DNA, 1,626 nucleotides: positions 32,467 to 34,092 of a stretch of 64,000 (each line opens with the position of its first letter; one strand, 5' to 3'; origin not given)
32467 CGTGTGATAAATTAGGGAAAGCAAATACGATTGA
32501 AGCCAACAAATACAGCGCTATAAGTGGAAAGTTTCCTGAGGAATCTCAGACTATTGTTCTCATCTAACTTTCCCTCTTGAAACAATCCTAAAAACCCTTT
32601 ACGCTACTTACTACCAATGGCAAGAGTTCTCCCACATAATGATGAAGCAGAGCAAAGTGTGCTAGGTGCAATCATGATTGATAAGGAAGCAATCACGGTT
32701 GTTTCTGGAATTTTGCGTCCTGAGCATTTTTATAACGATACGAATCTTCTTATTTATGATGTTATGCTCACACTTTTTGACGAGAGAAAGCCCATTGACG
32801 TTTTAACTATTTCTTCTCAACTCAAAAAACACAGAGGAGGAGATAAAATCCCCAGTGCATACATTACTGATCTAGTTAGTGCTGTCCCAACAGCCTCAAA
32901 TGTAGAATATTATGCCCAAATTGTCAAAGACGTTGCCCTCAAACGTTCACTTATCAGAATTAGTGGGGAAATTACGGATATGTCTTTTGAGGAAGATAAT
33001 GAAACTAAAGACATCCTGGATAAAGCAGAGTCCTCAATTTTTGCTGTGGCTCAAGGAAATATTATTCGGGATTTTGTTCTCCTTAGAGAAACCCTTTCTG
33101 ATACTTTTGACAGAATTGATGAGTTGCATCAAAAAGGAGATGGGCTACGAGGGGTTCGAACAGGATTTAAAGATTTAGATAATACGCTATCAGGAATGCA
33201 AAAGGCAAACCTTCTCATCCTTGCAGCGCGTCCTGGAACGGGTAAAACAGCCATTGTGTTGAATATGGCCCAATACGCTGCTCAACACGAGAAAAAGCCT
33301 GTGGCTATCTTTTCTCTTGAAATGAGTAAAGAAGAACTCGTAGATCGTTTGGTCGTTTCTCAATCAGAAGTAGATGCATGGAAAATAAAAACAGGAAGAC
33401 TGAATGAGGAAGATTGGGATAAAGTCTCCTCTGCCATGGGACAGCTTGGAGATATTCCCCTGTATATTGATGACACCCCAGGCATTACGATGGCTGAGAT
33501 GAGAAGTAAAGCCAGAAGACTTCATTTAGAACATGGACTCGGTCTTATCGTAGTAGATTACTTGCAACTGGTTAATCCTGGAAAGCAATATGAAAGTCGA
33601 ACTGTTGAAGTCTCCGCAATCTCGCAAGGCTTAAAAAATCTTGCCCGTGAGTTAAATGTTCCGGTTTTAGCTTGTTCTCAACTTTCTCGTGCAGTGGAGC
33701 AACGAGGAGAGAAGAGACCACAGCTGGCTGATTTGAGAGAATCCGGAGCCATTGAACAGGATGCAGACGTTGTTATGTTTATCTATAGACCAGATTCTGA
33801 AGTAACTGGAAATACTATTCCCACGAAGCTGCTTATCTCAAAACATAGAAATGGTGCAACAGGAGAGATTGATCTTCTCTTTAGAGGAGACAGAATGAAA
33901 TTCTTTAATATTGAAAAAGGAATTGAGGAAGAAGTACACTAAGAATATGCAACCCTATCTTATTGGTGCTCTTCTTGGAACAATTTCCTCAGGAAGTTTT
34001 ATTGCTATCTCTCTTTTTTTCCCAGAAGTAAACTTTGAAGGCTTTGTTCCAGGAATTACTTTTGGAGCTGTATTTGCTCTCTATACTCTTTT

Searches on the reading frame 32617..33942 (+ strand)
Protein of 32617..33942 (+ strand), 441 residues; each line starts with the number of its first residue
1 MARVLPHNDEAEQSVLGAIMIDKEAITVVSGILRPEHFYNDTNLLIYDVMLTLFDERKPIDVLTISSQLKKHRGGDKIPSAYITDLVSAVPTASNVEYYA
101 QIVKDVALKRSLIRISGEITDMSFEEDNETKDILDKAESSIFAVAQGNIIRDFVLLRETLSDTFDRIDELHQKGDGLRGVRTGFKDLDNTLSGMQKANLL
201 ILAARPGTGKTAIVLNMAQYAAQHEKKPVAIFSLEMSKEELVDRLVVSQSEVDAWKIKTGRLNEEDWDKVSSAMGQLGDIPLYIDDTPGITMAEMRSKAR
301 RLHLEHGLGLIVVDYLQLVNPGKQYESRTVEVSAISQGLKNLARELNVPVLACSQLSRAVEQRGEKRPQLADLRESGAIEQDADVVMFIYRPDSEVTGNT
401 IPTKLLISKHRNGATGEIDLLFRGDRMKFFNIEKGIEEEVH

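Call 13: search_protein_families(library=pfam, proteins=[window:32617-33942:+], max_evalue=0.001)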
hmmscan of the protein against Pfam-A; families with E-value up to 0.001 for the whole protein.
window:32617-33942:+ (441 aa): 4 families
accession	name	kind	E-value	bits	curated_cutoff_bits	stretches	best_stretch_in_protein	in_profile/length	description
PF03796.21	DnaB_C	-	6.5e-102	340.7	27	1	179-430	1-254/255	DnaB-like helicase C terminal domain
PF00772.26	DnaB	-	3e-31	108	23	1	5-105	2-103/103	DnaB-like helicase N terminal domain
PF13481.12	AAA_25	-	1.8e-13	51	27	1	194-355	29-189/195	AAA domain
PF06745.19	ATPase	-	0.0001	22.2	26.6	1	180-255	1-77/231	KaiC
